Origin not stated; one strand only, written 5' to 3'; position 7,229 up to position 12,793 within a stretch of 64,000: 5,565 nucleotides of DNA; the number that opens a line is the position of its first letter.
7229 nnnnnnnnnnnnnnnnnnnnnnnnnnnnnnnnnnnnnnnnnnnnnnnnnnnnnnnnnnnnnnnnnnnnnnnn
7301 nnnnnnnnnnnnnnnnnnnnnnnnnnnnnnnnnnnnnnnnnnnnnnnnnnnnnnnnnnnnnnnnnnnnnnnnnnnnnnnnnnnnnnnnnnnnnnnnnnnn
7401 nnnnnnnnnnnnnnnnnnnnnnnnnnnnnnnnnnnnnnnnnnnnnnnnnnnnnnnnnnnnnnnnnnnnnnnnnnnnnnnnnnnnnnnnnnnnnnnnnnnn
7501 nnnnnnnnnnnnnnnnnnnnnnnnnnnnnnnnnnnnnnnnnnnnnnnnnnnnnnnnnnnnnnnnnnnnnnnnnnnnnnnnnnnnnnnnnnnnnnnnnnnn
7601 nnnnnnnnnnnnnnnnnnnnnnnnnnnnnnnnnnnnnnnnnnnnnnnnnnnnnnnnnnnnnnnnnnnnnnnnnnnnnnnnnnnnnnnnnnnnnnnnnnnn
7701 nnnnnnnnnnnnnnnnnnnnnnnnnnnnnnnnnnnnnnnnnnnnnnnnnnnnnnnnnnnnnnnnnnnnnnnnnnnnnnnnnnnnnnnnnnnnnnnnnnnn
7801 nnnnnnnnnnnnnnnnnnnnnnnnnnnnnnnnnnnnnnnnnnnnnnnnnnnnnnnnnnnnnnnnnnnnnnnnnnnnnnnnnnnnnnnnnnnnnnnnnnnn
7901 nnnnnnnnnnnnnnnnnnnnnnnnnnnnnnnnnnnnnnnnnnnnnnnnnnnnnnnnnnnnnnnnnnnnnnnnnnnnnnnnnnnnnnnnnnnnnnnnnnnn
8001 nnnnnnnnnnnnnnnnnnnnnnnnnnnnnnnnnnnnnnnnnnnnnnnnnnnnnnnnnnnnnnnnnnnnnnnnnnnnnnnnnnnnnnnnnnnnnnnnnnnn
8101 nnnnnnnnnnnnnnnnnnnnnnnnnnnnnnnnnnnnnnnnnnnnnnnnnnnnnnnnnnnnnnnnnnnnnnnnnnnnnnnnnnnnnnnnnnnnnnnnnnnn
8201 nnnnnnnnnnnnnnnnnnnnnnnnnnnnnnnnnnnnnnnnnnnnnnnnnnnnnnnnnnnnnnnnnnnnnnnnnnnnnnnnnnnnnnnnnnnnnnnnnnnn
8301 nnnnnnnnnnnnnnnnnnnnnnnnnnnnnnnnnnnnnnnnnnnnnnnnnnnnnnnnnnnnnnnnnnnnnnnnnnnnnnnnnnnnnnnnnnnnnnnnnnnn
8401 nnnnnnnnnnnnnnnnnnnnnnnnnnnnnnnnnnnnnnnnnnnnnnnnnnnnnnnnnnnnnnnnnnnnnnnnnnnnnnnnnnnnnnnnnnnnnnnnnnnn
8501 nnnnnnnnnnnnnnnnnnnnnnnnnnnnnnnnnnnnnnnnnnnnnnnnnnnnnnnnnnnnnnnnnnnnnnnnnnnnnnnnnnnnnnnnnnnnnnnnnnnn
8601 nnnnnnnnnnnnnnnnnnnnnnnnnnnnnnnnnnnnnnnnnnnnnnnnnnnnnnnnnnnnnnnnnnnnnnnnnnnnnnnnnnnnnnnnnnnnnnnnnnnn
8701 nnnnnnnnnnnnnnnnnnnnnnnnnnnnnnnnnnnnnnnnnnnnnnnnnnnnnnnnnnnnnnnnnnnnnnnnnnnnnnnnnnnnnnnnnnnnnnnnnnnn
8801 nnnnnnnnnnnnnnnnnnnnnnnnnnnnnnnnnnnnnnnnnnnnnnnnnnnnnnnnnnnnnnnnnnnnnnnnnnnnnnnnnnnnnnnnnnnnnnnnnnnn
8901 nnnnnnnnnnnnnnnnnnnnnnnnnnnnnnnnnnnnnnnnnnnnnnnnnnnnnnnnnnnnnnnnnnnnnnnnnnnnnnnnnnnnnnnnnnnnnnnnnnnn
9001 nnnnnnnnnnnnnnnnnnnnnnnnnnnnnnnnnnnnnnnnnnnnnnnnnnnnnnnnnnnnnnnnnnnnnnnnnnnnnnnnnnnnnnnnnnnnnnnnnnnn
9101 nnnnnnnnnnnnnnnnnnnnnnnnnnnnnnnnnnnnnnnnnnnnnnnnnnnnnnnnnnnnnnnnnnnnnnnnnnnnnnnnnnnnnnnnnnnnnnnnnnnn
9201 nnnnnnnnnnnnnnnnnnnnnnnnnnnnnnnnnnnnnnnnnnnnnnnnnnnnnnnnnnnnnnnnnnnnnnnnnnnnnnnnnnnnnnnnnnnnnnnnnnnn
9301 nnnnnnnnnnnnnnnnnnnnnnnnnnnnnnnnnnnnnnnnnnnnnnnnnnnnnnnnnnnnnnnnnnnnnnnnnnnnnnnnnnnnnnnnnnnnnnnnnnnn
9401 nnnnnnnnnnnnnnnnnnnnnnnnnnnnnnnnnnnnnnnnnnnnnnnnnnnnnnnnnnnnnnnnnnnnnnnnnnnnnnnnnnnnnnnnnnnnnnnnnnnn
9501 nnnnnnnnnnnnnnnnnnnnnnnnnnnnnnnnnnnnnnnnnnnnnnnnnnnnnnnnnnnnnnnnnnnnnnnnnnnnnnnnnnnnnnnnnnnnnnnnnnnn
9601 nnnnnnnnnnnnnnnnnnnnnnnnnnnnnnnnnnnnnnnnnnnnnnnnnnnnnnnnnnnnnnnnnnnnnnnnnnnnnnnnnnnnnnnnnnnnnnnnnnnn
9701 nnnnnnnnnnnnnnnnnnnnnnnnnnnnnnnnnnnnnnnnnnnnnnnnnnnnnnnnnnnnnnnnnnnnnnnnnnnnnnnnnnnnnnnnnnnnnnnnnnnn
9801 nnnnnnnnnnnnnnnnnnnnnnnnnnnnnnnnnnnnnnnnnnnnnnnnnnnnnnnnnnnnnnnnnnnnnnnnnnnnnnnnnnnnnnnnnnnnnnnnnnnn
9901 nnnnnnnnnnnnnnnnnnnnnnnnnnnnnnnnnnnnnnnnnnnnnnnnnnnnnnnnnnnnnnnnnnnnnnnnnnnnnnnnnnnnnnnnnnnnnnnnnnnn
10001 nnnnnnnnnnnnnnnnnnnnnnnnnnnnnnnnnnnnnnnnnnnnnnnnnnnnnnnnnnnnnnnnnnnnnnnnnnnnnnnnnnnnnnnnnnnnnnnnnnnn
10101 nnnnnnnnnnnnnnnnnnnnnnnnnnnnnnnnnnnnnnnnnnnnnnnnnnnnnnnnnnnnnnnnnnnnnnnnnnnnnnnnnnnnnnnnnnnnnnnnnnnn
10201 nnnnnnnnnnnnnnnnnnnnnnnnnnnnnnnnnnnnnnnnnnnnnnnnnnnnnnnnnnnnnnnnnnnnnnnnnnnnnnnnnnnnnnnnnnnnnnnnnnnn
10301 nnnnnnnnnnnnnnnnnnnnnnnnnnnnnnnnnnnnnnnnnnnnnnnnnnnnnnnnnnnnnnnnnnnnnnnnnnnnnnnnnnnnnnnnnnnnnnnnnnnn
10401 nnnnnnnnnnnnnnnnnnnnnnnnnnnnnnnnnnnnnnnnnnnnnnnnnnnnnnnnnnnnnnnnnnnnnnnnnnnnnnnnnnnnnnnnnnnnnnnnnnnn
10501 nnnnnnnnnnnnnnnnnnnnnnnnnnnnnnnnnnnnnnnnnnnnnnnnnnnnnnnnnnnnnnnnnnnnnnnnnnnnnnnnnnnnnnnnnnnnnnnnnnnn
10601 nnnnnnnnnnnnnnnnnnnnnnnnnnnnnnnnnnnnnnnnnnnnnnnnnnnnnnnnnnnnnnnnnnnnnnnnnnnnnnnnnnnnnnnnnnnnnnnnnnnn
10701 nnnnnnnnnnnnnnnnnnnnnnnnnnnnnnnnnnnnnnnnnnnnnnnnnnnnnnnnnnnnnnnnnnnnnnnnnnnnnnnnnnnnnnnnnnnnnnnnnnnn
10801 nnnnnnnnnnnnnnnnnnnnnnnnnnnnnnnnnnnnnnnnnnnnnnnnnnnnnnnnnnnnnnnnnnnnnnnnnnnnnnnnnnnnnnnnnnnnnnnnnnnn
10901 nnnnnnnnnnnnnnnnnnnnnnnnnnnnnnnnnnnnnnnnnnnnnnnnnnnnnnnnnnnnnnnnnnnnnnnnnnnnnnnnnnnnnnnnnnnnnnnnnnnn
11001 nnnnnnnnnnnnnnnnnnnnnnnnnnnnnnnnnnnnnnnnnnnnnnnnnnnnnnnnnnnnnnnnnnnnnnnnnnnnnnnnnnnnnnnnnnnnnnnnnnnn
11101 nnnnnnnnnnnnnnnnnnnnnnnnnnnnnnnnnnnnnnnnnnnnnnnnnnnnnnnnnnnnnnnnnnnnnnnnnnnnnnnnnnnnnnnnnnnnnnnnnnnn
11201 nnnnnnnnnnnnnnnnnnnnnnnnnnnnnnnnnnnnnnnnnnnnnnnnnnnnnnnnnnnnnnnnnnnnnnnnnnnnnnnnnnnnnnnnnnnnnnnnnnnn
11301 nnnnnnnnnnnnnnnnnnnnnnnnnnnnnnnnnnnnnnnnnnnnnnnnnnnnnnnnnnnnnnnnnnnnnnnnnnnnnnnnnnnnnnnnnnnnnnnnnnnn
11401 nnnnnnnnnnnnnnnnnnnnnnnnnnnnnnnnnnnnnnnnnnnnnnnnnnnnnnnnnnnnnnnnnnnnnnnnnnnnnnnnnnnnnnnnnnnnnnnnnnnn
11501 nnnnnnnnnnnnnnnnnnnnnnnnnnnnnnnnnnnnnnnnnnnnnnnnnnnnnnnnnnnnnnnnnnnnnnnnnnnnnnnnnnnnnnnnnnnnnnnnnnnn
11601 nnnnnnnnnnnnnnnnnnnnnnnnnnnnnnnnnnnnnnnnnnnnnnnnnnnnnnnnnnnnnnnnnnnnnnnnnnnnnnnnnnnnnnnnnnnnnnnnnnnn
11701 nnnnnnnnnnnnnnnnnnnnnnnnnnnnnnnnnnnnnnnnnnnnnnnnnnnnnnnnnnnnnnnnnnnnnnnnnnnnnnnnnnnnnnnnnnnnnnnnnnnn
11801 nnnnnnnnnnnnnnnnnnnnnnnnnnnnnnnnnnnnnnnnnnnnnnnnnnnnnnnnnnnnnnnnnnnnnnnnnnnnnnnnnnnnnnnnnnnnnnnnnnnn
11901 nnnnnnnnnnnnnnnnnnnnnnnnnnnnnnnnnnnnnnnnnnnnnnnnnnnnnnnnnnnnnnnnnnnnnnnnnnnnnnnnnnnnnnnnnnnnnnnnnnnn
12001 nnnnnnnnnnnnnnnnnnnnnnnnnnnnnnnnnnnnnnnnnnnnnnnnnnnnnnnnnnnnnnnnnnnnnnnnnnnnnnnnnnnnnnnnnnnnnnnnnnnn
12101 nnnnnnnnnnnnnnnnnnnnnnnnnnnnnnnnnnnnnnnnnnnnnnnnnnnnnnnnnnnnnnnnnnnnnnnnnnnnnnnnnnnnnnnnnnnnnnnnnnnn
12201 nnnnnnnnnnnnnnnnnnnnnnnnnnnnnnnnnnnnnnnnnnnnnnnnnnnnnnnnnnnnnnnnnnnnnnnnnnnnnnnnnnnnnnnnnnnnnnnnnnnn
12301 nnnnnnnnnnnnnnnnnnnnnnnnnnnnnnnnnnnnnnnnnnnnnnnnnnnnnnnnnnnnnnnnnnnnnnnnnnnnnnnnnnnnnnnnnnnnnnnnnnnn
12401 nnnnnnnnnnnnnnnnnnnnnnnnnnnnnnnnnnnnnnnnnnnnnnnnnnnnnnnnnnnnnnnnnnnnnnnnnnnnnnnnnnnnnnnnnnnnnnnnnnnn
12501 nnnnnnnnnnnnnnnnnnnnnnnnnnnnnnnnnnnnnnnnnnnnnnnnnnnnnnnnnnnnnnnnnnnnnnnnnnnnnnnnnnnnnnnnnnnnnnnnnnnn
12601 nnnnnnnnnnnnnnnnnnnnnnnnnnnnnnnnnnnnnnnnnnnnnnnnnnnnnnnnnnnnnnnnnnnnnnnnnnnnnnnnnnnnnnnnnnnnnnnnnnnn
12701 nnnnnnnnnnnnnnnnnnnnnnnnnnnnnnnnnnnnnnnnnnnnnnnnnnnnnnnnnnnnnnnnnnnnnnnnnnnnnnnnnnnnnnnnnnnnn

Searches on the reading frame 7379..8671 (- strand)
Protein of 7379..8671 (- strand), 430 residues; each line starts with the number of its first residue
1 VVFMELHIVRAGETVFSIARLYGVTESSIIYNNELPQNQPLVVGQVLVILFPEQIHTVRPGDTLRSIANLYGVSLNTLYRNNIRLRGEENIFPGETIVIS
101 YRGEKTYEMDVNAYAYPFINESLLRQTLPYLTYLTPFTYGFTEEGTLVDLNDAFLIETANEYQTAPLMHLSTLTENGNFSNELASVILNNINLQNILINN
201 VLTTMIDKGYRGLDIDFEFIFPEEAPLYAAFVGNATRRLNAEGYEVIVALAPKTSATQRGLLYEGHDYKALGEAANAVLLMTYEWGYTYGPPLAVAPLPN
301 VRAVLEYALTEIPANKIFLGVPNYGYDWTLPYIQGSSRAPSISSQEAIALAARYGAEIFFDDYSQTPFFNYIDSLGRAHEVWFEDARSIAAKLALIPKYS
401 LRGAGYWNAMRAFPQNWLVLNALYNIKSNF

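Call 24: search_protein_families(library=ncbifam, proteins=[window:7379-8671:-], max_evalue=0.00001)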
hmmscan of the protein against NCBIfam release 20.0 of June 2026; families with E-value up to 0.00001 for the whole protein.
window:7379-8671:- (430 aa): 4 families
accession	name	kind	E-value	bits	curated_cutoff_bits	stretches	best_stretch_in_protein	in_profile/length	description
TIGR02899.1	spore_safA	subfamily_domain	7.4e-10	38.6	67.85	1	58-99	1-42/44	SafA/ExsA family spore coat assembly protein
NF050804.1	CellDivDipMCaul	equivalog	2.5e-07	29.9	900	0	42-98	297-352/634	cell division endopeptidase DipM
NF008050.0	PRK10783.1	equivalog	3.6e-07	28.8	508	1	8-99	347-447/457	murein transglycosylase D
NF047755.1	LIC_10271_M23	exception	1.4e-06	28.2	180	0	53-109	24-79/207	LIC_10271 family cell wall hydrolase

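Call 39: search_protein_families(library=pfam, proteins=[window:7379-8671:-], max_evalue=0.0001)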
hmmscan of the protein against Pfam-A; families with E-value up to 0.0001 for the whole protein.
window:7379-8671:- (430 aa): 3 families
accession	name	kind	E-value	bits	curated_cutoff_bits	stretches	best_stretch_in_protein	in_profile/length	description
PF01476.26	LysM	-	6.2e-21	74.5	20.9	2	56-99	1-42/43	LysM domain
PF00704.34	Glyco_hydro_18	-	5.1e-19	69.5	29.6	1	178-409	75-314/317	Glycosyl hydrolases family 18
PF23473.1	LysM3_LYK4_5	-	5e-08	33.3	29.3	0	8-38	6-36/48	LYK4/5 LysM3 domain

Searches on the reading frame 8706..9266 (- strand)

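Call 24: search_protein_families(library=ncbifam, proteins=[window:8706-9266:-], max_evalue=0.00001)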
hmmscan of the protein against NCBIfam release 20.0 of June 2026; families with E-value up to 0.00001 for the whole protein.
window:8706-9266:- (186 aa): 1 family
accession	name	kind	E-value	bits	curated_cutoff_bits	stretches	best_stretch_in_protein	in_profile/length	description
TIGR01440.1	TIGR01440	hypoth_equivalog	1.1e-64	217.4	145.3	1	14-181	5-172/172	TIGR01440 family protein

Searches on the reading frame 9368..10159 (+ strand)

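Call 24: search_protein_families(library=ncbifam, proteins=[window:9368-10159:+], max_evalue=0.00001)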
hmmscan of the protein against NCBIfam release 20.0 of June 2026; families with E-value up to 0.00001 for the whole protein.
window:9368-10159:+ (263 aa): 8 families
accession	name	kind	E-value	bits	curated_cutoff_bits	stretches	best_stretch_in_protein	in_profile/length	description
TIGR02884.1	spore_pdaA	equivalog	2.3e-86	289.1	298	1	40-262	1-223/224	delta-lactam-biosynthetic de-N-acetylase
TIGR02764.1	spore_ybaN_pdaB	equivalog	1.1e-44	152.6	237.4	1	72-262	3-190/191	polysaccharide deacetylase family sporulation protein PdaB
NF045821.1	PgAcgDacpgdA1_Bac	equivalog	4e-37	127.6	400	1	44-256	56-268/282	peptidoglycan-N-acetylglucosamine deacetylase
TIGR04243.1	nodulat_NodB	equivalog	4.8e-37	127.4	240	1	75-238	2-161/197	chitooligosaccharide deacetylase NodB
TIGR02873.1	spore_ylxY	hypoth_equivalog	1.2e-36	126.4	391.5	1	73-262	83-266/268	probable sporulation protein, polysaccharide deacetylase family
NF045820.1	PgAcgDacpgdA_Strep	equivalog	1.4e-24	86.8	800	1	64-262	258-447/463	peptidoglycan-N-acetylglucosamine deacetylase PgdA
NF045822.1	PgAcgDacpgdA2_Bac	equivalog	1.9e-23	83.2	400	1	74-256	69-255/274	peptidoglycan-N-acetylglucosamine deacetylase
TIGR03006.1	pepcterm_polyde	equivalog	1.7e-12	47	276.2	1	90-184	36-128/272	XrtA system polysaccharide deacetylase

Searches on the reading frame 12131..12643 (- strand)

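Call 24: search_protein_families(library=ncbifam, proteins=[window:12131-12643:-], max_evalue=0.00001)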
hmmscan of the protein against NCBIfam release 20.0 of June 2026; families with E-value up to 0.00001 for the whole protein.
window:12131-12643:- (170 aa): 1 family
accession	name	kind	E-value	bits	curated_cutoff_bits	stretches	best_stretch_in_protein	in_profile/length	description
NF047825.1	T-richsensTspOAlph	equivalog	2.9e-27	95.8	180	1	20-170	2-148/152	tryptophan-rich sensory protein TspO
